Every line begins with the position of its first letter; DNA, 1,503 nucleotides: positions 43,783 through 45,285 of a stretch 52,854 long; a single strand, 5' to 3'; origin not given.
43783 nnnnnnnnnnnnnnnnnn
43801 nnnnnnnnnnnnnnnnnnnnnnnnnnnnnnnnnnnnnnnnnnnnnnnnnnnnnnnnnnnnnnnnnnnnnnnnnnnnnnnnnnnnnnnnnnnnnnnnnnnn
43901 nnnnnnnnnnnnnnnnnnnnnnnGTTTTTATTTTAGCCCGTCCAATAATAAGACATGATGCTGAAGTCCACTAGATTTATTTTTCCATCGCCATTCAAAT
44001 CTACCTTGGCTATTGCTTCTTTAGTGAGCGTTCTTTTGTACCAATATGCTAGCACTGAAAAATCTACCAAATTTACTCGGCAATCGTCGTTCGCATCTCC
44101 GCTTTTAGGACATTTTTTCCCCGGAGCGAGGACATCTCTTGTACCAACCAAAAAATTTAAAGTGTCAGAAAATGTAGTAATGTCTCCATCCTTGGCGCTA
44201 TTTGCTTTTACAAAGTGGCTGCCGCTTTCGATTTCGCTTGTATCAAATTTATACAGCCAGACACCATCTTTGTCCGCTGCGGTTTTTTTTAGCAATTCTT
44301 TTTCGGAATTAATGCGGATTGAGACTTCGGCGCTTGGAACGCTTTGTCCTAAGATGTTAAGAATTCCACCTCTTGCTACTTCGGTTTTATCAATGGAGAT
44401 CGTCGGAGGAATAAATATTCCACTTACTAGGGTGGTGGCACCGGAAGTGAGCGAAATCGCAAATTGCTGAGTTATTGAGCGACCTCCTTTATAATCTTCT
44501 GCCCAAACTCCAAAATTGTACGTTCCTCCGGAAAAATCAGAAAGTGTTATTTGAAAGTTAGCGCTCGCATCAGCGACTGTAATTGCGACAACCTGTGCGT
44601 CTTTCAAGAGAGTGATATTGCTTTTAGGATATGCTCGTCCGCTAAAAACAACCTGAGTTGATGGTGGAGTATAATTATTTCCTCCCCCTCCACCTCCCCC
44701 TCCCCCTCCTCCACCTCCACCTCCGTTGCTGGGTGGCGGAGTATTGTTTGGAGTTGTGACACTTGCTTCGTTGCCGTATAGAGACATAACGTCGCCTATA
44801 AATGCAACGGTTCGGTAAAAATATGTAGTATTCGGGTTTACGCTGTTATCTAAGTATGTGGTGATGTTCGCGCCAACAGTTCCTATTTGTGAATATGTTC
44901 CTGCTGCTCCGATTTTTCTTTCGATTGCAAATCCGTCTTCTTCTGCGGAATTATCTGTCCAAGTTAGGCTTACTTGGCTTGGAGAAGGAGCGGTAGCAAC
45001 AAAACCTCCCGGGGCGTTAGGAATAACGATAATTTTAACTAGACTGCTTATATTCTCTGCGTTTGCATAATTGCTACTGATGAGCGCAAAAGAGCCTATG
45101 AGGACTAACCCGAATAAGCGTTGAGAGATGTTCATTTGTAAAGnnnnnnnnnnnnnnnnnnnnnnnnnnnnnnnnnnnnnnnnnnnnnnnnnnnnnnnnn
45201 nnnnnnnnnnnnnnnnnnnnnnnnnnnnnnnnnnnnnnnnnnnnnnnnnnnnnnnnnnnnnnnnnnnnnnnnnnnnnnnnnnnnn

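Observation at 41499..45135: Minimal cohesin-dockerin surface system: two membrane-anchored cohesin-like proteins and one FN3-dockerin protein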

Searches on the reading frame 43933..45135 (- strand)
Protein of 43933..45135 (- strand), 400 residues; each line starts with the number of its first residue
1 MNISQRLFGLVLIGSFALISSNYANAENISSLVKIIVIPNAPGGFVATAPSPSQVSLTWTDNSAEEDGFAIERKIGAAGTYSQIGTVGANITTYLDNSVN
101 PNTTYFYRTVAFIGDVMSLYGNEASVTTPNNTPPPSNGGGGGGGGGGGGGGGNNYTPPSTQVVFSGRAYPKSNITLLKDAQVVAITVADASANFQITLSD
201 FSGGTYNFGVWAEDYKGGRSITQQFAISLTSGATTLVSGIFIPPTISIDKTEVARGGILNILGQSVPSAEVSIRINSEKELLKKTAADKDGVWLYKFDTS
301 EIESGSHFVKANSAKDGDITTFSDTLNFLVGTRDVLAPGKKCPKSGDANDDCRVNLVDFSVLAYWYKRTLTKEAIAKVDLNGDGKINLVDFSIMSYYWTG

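Call 3: search_protein_families(library=pfam, proteins=[window:43933-45135:-], max_evalue=1)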
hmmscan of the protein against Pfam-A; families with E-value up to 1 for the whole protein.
window:43933-45135:- (400 aa): 9 families
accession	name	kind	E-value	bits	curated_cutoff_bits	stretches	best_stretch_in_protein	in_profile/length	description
PF00404.24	Dockerin_1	-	9.3e-08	32.6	22.9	1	346-395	2-53/57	Dockerin type I domain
PF17936.7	Big_6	-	3.5e-05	24.4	27.6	1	162-225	15-79/83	Bacterial Ig domain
PF00036.39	EF-hand_1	-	0.00075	19.3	25.4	1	372-392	3-23/29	EF hand domain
PF00041.27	fn3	-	0.026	15.2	25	1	41-112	2-69/84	Fibronectin type III domain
PF13499.12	EF-hand_7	-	0.036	14.9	30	1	347-394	12-65/67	EF-hand domain pair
PF11974.14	bMG3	-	0.05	14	34.9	1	263-323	23-86/103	Bacterial alpha-2-macroglobulin MG3 domain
PF16389.11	DUF4998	-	0.057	13.4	29.1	1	175-226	53-106/199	Domain of unknown function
PF13202.12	EF-hand_5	-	0.079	12.9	25.9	1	375-387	5-17/25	EF hand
PF14651.12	Lipocalin_7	-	0.11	12.9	25.4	1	186-236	27-75/128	Lipocalin / cytosolic fatty-acid binding protein family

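Call 5: search_protein_families(library=ncbifam, proteins=[window:43933-45135:-], max_evalue=1)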
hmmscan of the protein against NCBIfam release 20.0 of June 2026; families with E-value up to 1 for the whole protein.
window:43933-45135:- (400 aa): 2 families
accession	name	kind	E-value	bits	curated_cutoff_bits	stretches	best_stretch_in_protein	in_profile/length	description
NF040520.1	Ig_like_BLP2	equivalog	0.0031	15.7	750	0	259-340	182-257/730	Ig-like repeat protein Blp2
NF049990.1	CellobisidaseCelK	equivalog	0.0035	15.6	1700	1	343-398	827-882/889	cellulose 1,4-beta-cellobiosidase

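Call 16: find_homologous_proteins(query=window:43933-45135:-, max_evalue=0.001)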
Query window:43933-45135:- (400 aa): 1873 proteins with E <= 0.001 among 8000 candidates; the best 120 are listed.
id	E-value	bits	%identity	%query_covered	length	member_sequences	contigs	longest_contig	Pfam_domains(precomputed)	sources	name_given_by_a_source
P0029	7.6e-212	722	80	100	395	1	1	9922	PF00404.25,PF17936.8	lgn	-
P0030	6.7e-141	488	58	100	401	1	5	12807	PF00404.25,PF00041.28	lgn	-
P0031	7.6e-140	485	47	28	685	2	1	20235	PF09244.18,PF16655.13,PF01108.24,PF25059.2,PF23376.2,PF24584.2,PF25788.3,PF25833.1,PF00041.28,PF16656.12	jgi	jgi:titin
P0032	4.1e-127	443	55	100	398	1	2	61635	PF00041.28,PF17936.8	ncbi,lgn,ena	ncbi:MAG: fibronectin type III domain-containing protein [Patescibacteria group bacterium]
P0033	1.9e-125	437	55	99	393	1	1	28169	PF00404.25,PF00041.28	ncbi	-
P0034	2.0e-125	437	59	68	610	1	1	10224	PF00404.25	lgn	-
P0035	2.8e-122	427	51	100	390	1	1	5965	PF00404.25,PF00041.28,PF19077.7,PF17936.8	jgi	jgi:hypothetical protein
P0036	7.0e-122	426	52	99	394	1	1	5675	PF00041.28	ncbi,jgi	jgi:hypothetical protein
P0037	2.1e-121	424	55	91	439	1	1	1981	PF00041.28,PF17936.8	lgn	-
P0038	8.2e-121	422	54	92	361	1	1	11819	PF00404.25,PF00041.28,PF19077.7,PF17936.8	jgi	jgi:hypothetical protein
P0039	2.7e-120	420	51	99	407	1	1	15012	PF00404.25,PF00041.28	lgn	-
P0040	7.3e-119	416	52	99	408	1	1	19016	PF00404.25,PF00041.28,PF19077.7,PF17936.8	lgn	-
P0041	3.0e-115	404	49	94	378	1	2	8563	PF00404.25,PF00041.28,PF19077.7,PF17936.8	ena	-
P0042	1.1e-113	399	50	98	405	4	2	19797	PF00404.25,PF00041.28,PF19077.7,PF17936.8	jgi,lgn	-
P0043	1.1e-113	399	52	91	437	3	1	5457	PF00041.28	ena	-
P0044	1.6e-113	398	52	91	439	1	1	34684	PF00041.28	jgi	-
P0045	2.0e-112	395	51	94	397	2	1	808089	PF00041.28,PF19077.7,PF17936.8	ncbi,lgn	-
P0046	1.0e-111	392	53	91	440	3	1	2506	PF00041.28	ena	-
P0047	3.8e-110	387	49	100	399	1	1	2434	PF00404.25,PF17936.8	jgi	jgi:hypothetical protein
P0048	6.2e-110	386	45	98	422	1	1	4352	PF00041.28,PF17936.8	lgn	-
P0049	8.5e-110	386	50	92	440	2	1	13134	PF00404.25,PF00041.28,PF17936.8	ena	-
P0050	9.7e-110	386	52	91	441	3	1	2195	PF00041.28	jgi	jgi:hypothetical protein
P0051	1.1e-109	386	48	100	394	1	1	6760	PF00404.25,PF00041.28,PF19077.7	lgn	-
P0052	2.5e-109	384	55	22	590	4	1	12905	PF16655.13,PF01108.24,PF25788.3,PF24489.2,PF25833.1,PF25814.2,PF15983.11,PF00041.28,PF16656.12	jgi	-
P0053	4.0e-109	384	52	91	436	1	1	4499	PF00041.28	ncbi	-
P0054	2.2e-105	371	49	94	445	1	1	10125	PF00404.25,PF00041.28,PF19077.7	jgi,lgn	jgi:hypothetical protein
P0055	2.9e-105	371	46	99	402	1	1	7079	PF00041.28,PF19077.7,PF17936.8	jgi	jgi:hypothetical protein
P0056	2.0e-104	368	49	92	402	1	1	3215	PF00404.25,PF17936.8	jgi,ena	-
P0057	4.3e-104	367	47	100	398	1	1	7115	PF00404.25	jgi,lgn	jgi:hypothetical protein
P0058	5.7e-102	360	48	92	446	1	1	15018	PF00404.25,PF00041.28,PF17936.8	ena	-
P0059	2.7e-101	358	48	91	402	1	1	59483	PF00404.25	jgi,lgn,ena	-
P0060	6.6e-100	353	64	60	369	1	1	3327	PF00404.25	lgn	-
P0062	5.6e-99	350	46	92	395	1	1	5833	PF00404.25,PF00041.28,PF19077.7,PF17936.8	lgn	-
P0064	8.4e-98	346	45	100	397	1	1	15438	PF00041.28,PF17936.8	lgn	-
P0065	1.2e-97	346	48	91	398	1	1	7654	PF00404.25,PF00041.28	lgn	-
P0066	1.7e-97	345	45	99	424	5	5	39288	PF25059.2,PF00404.25,PF00041.28,PF19077.7,PF17936.8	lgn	-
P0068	5.0e-97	344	46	91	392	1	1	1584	PF00404.25,PF00041.28,PF19077.7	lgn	-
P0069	7.6e-97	343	47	94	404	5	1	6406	PF00041.28,PF19077.7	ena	-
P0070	1.3e-96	343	49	93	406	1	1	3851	PF00404.25,PF00041.28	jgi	jgi:hypothetical protein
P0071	2.1e-96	342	44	99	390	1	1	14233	PF00404.25,PF19077.7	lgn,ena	-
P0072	7.6e-96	340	44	99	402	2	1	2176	PF00041.28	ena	-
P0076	1.1e-94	336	57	60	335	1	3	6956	PF00404.25,PF19077.7,PF17936.8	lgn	-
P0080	4.7e-93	331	57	63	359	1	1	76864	PF00404.25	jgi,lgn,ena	-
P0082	7.4e-93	330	58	63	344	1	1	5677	PF00404.25,PF17936.8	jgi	jgi:hypothetical protein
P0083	1.0e-92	330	57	63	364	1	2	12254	PF00404.25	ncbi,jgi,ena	-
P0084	1.1e-92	330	46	92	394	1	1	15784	PF00404.25,PF00041.28,PF17936.8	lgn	-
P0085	1.6e-92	329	58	64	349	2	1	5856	PF00404.25,PF17936.8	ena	-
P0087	1.2e-91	326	58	64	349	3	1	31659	PF00404.25,PF17936.8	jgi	jgi:hypothetical protein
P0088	1.6e-91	326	47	87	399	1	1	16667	PF00404.25,PF17936.8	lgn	-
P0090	4.3e-91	324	46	91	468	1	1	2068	PF00404.25,PF00041.28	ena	-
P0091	5.1e-91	324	58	65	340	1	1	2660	PF00404.25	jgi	-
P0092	5.7e-91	324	56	64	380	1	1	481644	PF00404.25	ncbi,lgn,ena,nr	ncbi:MAG: hypothetical protein LiPW15_182 [Parcubacteria group bacterium LiPW_15]|nr:MAG: hypothetic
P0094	8.3e-91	323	62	60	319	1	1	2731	PF00404.25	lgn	-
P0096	1.3e-90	323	53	70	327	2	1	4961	PF00404.25,PF17936.8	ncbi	-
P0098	1.5e-90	323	56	61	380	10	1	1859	PF00404.25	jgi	-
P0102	2.0e-90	322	57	64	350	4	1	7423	PF00404.25,PF17936.8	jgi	jgi:hypothetical protein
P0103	2.6e-90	322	61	60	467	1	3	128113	PF00404.25,PF19077.7,PF17936.8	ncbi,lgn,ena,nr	ncbi:MAG: dockerin type I repeat-containing protein [Candidatus Pacebacteria bacterium]|nr:dockerin 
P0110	1.5e-89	319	60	60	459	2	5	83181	PF00404.25,PF00041.28,PF19077.7,PF17936.8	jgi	jgi:hypothetical protein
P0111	1.7e-89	319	61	60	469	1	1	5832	PF00404.25,PF17936.8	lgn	-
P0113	2.5e-89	319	54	63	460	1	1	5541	PF00404.25,PF00041.28,PF17936.8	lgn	-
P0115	3.6e-89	318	42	29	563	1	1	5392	PF09244.18,PF16655.13,PF25059.2,PF21200.3,PF25788.3,PF24489.2,PF25833.1,PF00041.28,PF16656.12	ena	-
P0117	6.3e-89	317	57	62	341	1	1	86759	PF00404.25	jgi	jgi:hypothetical protein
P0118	6.5e-89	317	57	64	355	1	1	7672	PF00404.25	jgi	jgi:hypothetical protein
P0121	9.9e-89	317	59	63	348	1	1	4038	PF00404.25,PF17936.8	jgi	-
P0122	1.0e-88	316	55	62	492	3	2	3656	PF00404.25,PF17936.8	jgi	-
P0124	1.6e-88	316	56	62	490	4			PF00404.25,PF17936.8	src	-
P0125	1.8e-88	316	59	62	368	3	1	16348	PF00404.25,PF17936.8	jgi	-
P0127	3.3e-88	315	57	61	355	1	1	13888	PF00404.25,PF17936.8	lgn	-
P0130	3.8e-88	315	56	62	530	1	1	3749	PF00404.25,PF17936.8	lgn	-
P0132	4.4e-88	314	59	63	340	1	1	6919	PF00404.25,PF17936.8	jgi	jgi:hypothetical protein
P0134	6.5e-88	314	57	62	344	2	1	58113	PF00404.25,PF17936.8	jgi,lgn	jgi:hypothetical protein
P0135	8.9e-88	313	54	62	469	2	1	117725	PF00404.25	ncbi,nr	ncbi:MAG: dockerin type I repeat-containing protein [bacterium]|nr:dockerin type I repeat-containing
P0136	1.0e-87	313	55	62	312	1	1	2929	PF00404.25,PF17936.8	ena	-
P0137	1.1e-87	313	52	72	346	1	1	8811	PF00404.25,PF17936.8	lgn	-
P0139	1.9e-87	312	55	63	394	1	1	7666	PF00404.25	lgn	-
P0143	3.5e-87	311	56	60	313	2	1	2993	PF00404.25,PF17936.8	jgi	jgi:hypothetical protein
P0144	3.7e-87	311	55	62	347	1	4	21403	PF00404.25,PF17936.8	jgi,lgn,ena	jgi:hypothetical protein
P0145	4.1e-87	311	47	78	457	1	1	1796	PF00404.25,PF17936.8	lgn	-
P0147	4.9e-87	311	58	62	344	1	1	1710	PF00404.25,PF17936.8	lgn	-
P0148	5.7e-87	311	57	63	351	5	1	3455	PF00404.25,PF17936.8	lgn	-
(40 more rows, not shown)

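Call 23: find_encoding_contigs(protein=P0045, flank=8000, max_places=2)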
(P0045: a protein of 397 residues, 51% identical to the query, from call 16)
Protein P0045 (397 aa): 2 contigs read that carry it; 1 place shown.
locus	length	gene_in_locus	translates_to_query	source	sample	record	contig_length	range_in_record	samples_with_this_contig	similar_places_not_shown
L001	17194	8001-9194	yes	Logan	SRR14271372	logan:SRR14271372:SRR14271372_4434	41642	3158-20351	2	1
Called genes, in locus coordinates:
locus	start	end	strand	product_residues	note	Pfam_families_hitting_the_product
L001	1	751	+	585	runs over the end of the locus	-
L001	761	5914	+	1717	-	PF13964:Beta-prop_Calicin (faint)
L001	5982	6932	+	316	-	-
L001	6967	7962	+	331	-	-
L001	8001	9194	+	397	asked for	PF00041:fn3 (weak), PF19077:Big_13 (faint), PF17936:Big_6 (weak)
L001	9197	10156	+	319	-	-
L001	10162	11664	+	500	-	-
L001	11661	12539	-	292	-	PF00551:Formyl_trans_N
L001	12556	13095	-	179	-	PF01327:Pep_deformylase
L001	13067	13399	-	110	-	-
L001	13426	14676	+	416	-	PF00595:PDZ, PF13180:PDZ_2 (weak), PF17820:PDZ_6, PF03572:Peptidase_S41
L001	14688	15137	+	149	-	PF01281:Ribosomal_L9_N, PF03948:Ribosomal_L9_C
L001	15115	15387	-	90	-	PF01016:Ribosomal_L27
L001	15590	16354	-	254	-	-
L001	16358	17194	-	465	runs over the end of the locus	PF01225:Mur_ligase, PF08245:Mur_ligase_M, PF02875:Mur_ligase_C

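Call 24: find_encoding_contigs(protein=P0029, flank=8000, max_places=2)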
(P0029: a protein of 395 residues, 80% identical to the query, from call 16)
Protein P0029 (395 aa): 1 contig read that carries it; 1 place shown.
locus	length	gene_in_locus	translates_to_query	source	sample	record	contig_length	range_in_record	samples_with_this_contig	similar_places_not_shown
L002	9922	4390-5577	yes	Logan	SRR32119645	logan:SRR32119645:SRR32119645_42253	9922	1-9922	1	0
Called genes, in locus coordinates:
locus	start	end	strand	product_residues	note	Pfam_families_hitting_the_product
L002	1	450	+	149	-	?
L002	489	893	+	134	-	-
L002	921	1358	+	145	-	-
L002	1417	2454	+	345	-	-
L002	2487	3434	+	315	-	-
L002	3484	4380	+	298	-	-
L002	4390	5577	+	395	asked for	PF17936:Big_6 (faint), PF00404:Dockerin_1 (weak)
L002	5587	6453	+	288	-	-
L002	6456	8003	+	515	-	PF19077:Big_13 (faint)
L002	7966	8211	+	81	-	-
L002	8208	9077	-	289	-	PF00551:Formyl_trans_N, PF02911:Formyl_trans_C (weak)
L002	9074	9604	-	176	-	PF01327:Pep_deformylase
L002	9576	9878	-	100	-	-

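Call 31: find_related_loci(query=A3, collection=genome_contigs, flank=8000)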
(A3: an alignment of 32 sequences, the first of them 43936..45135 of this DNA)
Query A3 (400 aa) in genome_contigs; peptide patterns used: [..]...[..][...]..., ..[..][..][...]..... (x = any residue, [..] = any of these).
599 stretches matched a pattern (row limit reached: there are more); 490 encode a relative of the query (tblastn E <= 1e-3); the best 80 are kept; 80 distinct loci.
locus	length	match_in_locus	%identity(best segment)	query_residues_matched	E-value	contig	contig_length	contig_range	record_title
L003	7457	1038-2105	52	39-400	4e-112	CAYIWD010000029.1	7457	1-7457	MAG TPA_asm: uncultured Candidatus Saccharibacteria bacterium isolate ERP119705_co3_600 genome assembly, contig: NODE_12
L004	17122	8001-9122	51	24-400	3e-111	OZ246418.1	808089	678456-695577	MAG: uncultured Candidatus Saccharibacteria bacterium isolate SRP292972_co1_37 genome assembly, chromosome: 1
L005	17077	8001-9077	53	39-400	9e-102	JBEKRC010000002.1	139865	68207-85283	MAG: Minisyncoccia bacterium isolate SPRUCE 501 SPRUCE_501_2, whole genome shotgun sequence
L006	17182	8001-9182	47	5-400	2e-93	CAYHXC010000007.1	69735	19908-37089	MAG TPA_asm: uncultured Candidatus Saccharibacteria bacterium isolate ERP119705_co17_57 genome assembly, contig: NODE_28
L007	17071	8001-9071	46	39-399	1e-89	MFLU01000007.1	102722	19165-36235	MAG: Candidatus Kaiserbacteria bacterium RIFCSPLOWO2_01_FULL_50_24 rifcsplowo2_01_scaffold_1446, whole genome shotgun se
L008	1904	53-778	58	162-400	3e-94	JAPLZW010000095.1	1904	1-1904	MAG: Candidatus Wolfebacteria bacterium isolate LacPavin_0920_WC70_MAG_44_7 LacPavin_0920_WC70_scaffold_1419506, whole g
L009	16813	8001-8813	55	135-400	4e-89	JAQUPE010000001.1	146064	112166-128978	MAG: Candidatus Paceibacterota bacterium isolate STD1_217 NODE_206_length_146064_cov_5.663334_Sandtown_D1, whole genome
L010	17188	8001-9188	45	5-400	1e-88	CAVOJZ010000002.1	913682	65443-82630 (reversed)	MAG: uncultured bacterium isolate MFD00082.bin.1.43 genome assembly, contig: contig_7304, whole genome shotgun sequence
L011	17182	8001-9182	45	7-400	2e-88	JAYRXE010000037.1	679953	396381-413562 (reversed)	MAG: Candidatus Paceibacterota bacterium isolate EBPR_ori4bin.24 k141_187775, whole genome shotgun sequence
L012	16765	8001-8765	55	149-400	1e-87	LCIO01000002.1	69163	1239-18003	MAG: Candidatus Wolfebacteria bacterium GW2011_GWA1_44_24 UW50_C0002, whole genome shotgun sequence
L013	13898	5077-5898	54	124-400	1e-87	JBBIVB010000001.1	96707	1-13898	MAG: Candidatus Veblenbacteria bacterium isolate PBS170224_bin_67 NODE_25_length_96707_cov_5.155010, whole genome shotgu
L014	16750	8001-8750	57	148-400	2e-87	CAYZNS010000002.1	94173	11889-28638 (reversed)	MAG TPA_asm: uncultured Candidatus Saccharibacteria bacterium isolate binchicken_co21_230 genome assembly, contig: NODE_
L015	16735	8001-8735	57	160-400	7e-84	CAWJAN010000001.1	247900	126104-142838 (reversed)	MAG: uncultured bacterium isolate MFD06435.bin.1.80 genome assembly, contig: contig_112192, whole genome shotgun sequenc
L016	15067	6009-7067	46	53-400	3e-83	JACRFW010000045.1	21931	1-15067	MAG: Candidatus Magasanikbacteria bacterium isolate NC_groundwater_1735_Pr3_B-0.1um_49_411 SR-2_scaffold_141_2997939, wh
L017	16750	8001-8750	55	148-400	4e-83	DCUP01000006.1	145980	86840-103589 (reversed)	MAG TPA_asm: Patescibacteria group bacterium UBA2211 UBA2211_contig_11687, whole genome shotgun sequence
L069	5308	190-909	52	159-400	6e-75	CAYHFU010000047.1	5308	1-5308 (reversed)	MAG TPA_asm: uncultured Candidatus Saccharibacteria bacterium isolate ERP119705_co12_215 genome assembly, contig: NODE_2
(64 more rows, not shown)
